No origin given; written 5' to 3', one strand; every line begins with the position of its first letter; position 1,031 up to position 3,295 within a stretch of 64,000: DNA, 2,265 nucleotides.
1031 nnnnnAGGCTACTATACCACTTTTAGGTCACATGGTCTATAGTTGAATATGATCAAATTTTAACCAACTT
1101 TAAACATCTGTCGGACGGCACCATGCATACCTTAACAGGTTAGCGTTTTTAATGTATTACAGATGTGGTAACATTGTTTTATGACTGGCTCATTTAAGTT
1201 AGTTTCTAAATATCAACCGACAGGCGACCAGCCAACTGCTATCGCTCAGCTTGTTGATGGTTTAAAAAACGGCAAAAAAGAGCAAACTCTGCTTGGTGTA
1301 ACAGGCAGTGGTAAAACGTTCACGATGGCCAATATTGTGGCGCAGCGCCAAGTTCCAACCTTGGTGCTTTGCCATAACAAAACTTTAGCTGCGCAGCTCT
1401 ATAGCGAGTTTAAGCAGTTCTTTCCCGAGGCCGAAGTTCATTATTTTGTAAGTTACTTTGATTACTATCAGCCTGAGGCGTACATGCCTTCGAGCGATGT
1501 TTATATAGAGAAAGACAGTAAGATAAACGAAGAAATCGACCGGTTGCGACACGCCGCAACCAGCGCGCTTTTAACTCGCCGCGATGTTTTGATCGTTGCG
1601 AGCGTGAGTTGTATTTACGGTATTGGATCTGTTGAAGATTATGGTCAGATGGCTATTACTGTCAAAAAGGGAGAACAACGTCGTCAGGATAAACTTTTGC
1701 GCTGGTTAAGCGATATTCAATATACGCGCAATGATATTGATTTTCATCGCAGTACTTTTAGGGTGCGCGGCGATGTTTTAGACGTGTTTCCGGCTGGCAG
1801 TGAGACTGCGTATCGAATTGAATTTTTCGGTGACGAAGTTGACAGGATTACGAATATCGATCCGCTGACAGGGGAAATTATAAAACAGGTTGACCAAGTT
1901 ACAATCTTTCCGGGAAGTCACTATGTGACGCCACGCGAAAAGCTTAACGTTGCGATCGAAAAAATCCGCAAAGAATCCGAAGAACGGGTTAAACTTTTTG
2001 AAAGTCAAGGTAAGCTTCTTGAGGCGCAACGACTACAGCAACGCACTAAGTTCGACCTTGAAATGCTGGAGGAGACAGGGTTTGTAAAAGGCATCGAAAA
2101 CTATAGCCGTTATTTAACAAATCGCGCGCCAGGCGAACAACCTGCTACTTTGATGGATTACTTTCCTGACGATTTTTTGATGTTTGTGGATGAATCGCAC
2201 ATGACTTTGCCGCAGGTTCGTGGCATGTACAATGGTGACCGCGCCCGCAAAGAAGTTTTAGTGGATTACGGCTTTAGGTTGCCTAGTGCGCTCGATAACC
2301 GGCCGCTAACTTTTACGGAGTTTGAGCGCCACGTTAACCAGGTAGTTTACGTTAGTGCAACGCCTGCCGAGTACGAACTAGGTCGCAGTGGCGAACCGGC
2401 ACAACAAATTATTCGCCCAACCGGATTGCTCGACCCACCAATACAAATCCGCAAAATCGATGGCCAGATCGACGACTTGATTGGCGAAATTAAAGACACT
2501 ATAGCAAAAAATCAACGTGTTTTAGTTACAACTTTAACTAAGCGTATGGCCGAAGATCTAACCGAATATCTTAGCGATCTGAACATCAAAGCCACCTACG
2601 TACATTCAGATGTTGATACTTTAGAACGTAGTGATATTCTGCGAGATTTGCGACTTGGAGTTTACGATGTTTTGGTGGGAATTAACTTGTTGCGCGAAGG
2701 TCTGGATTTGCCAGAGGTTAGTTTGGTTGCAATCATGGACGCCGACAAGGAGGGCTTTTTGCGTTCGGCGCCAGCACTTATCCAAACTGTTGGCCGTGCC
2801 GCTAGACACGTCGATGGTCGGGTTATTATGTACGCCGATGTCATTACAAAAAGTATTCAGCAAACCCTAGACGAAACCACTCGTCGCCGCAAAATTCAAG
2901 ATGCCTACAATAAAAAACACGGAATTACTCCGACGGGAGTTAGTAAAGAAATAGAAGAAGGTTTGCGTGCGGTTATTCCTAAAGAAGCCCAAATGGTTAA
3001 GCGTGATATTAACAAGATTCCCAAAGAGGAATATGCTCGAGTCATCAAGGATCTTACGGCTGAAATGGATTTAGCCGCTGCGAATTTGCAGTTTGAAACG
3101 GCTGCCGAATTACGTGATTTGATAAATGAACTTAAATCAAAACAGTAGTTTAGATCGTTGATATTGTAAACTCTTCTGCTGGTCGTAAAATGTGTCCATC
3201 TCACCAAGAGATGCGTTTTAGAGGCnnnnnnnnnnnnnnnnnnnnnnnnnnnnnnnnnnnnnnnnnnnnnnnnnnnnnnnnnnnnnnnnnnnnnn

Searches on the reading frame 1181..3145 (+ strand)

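Call 77: search_protein_families(library=pfam, proteins=[window:1181-3145:+], max_evalue=0.001)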
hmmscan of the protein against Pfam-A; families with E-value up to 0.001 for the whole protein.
window:1181-3145:+ (655 aa): 6 families
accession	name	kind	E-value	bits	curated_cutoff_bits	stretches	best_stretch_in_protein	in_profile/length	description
PF17757.6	UvrB_inter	-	2.4e-33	114.6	22.9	1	159-248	1-91/91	UvrB interaction domain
PF12344.14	UvrB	-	6.9e-21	74.3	27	1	550-591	1-42/43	Ultra-violet resistance protein B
PF00271.37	Helicase_C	-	4.5e-19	69.2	23.5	1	433-543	6-109/110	Helicase conserved C-terminal domain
PF04851.21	ResIII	-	1e-12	48.7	22.5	1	12-128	3-120/164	Type III restriction enzyme, res subunit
PF02151.25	UVR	-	2e-10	40.5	21.5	1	620-653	2-35/36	UvrB/uvrC motif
PF00270.35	DEAD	-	3.4e-06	27.4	26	1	17-89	4-79/167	DEAD/DEAH box helicase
